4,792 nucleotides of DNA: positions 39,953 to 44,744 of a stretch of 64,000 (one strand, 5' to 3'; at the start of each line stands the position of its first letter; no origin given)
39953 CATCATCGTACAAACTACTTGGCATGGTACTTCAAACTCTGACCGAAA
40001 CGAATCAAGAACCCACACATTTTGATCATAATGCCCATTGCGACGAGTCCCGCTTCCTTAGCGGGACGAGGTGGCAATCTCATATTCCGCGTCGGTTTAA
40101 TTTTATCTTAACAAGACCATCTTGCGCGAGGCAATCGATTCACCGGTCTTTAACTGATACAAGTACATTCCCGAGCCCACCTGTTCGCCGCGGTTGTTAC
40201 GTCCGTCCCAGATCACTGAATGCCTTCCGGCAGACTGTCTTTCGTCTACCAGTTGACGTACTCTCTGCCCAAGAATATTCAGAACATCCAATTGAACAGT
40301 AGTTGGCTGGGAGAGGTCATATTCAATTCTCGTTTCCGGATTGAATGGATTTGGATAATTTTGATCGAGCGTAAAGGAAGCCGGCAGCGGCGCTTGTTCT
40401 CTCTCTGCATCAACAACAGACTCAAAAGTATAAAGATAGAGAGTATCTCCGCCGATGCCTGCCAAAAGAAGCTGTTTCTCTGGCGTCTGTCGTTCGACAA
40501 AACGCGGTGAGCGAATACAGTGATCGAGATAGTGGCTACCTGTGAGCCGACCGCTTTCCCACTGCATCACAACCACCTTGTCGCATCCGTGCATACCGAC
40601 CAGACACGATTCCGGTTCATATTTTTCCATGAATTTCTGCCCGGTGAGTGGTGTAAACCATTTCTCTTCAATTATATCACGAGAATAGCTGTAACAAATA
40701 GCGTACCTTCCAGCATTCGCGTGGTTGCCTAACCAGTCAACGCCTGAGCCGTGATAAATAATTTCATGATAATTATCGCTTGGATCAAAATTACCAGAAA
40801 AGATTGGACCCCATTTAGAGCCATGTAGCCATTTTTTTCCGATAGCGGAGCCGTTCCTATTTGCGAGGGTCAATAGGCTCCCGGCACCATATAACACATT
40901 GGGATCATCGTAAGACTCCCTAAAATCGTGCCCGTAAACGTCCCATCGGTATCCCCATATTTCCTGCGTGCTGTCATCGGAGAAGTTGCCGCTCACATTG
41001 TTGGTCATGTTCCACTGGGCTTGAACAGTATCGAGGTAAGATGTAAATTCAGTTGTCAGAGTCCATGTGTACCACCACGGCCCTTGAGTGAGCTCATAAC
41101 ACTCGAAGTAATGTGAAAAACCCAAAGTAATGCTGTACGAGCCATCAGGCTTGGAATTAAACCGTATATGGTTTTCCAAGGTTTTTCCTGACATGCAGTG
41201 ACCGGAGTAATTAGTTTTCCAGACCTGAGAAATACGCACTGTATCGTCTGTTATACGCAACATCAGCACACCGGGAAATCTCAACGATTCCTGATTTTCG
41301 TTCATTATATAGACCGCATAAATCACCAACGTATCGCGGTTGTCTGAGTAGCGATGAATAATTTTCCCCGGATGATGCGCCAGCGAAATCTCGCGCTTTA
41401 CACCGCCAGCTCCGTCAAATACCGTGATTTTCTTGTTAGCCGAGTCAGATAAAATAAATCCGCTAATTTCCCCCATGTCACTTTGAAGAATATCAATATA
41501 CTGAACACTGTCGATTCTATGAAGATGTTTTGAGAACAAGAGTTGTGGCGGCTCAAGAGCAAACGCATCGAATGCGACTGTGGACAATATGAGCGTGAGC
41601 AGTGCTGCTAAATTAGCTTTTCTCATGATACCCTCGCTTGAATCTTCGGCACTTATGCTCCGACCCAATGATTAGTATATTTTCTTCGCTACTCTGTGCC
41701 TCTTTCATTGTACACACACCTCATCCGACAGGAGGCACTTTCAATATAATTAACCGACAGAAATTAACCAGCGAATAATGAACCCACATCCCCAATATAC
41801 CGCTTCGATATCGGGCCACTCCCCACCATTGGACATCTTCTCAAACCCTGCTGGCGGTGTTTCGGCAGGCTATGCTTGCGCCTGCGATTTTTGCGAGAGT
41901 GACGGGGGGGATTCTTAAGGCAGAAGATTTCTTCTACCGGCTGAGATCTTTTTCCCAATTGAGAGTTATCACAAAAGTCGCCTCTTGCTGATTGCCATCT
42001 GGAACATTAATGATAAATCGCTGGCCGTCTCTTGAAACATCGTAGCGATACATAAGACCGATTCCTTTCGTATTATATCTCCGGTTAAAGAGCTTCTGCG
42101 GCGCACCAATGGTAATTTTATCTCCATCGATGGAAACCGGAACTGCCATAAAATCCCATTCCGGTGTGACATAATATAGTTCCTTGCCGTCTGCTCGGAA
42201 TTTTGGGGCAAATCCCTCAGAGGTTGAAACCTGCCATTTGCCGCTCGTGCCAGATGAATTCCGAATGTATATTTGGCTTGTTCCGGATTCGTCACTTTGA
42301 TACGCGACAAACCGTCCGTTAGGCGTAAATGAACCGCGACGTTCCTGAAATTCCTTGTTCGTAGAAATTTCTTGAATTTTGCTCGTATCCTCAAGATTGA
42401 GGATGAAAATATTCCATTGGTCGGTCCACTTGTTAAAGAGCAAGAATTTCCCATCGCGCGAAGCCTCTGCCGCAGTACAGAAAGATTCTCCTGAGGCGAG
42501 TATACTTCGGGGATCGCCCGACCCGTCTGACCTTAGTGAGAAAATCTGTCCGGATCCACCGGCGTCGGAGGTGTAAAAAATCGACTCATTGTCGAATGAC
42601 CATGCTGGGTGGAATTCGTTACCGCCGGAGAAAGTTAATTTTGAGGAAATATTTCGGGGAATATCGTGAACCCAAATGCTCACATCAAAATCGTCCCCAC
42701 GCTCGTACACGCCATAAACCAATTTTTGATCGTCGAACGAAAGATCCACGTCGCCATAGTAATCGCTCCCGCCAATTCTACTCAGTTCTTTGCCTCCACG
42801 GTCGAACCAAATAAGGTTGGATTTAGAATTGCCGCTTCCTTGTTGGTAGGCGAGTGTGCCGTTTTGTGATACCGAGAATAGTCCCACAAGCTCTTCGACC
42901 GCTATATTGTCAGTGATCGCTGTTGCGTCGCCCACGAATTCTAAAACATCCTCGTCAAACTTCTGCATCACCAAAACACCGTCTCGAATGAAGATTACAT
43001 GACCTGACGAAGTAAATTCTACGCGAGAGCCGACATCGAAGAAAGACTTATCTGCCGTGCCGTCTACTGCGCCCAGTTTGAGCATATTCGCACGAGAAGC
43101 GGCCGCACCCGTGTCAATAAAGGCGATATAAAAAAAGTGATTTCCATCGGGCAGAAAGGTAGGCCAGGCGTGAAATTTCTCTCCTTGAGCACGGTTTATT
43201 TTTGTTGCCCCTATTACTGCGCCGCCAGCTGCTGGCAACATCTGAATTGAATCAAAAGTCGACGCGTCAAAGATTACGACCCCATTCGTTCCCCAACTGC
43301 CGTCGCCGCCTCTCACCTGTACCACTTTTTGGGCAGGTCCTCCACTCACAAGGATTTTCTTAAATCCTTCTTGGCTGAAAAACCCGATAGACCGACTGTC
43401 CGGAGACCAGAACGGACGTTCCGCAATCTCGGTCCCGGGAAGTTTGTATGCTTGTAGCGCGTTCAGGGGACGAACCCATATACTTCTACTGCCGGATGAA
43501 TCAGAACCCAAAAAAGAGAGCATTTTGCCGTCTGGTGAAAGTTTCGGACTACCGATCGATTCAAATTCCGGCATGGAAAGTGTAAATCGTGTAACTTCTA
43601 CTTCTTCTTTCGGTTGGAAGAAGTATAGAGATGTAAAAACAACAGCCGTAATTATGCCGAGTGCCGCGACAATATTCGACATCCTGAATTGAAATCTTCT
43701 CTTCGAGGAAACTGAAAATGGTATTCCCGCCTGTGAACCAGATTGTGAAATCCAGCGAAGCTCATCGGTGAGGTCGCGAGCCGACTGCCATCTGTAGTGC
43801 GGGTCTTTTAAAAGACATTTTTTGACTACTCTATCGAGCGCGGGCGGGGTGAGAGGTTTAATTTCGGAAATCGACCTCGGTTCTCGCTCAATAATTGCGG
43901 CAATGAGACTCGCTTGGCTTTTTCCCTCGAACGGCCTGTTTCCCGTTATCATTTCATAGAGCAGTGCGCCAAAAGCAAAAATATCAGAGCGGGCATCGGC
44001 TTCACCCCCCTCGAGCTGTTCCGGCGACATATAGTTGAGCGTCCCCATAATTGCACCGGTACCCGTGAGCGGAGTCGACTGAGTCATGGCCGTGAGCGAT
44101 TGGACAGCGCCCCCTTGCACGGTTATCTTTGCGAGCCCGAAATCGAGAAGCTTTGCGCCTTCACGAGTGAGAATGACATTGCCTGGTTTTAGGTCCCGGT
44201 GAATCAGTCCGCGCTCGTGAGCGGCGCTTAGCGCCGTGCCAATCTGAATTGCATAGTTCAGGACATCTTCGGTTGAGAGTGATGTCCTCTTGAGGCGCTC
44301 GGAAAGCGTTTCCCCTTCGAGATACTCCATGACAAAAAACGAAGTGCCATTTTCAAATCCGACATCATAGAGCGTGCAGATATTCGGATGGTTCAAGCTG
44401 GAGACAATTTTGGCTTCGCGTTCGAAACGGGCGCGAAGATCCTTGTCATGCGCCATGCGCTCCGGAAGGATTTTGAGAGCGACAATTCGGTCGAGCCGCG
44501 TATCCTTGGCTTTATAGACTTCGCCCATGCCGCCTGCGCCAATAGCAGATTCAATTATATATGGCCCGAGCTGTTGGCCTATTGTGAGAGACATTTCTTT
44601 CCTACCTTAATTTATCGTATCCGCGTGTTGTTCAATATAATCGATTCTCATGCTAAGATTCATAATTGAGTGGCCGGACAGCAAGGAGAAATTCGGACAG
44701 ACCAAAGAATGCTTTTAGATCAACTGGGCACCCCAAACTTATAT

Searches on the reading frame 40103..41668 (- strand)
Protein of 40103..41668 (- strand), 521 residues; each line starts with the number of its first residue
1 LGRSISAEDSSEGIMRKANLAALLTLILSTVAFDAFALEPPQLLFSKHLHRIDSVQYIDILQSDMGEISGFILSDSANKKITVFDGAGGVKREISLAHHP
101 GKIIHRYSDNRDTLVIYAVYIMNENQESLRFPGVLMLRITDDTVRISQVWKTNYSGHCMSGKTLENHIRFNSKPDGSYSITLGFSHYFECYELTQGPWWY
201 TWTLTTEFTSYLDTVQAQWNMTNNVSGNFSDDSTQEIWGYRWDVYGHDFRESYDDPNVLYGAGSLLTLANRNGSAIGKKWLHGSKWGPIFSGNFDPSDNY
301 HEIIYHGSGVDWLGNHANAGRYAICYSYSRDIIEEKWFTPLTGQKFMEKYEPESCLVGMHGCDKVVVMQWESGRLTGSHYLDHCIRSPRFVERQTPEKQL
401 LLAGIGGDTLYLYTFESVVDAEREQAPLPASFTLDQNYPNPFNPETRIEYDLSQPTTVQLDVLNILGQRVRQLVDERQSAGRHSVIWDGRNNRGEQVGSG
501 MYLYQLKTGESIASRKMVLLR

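Call 89: search_protein_families(library=pfam, proteins=[window:40103-41668:-], max_evalue=0.00001)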
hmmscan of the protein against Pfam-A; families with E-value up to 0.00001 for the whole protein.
window:40103-41668:- (521 aa): 1 family
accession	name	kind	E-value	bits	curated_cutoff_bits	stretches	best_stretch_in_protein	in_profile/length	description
PF13860.13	FlgD_ig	-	7.3e-11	42.3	27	1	447-507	13-74/79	FlgD Ig-like domain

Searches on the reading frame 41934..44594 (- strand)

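Call 89: search_protein_families(library=pfam, proteins=[window:41934-44594:-], max_evalue=0.00001)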
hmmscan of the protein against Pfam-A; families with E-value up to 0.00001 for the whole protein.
window:41934-44594:- (886 aa): 5 families
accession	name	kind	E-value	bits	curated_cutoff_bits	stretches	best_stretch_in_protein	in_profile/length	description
PF00069.31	Pkinase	-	4.8e-51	174.1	31.7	1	13-270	2-253/263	Protein kinase domain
PF07714.23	PK_Tyr_Ser-Thr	-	1.7e-36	126.3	23.1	1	15-269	4-249/258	Protein tyrosine and serine/threonine kinase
PF07676.18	PD40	-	2.9e-18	65.7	20.9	0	652-685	3-37/38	WD40-like Beta Propeller Repeat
PF01636.29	APH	-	1e-07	32.4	23.2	0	125-157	165-199/239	Phosphotransferase enzyme family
PF03109.22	ABC1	-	2.6e-06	27.2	22.9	0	84-156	142-215/244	ABC1 atypical kinase-like domain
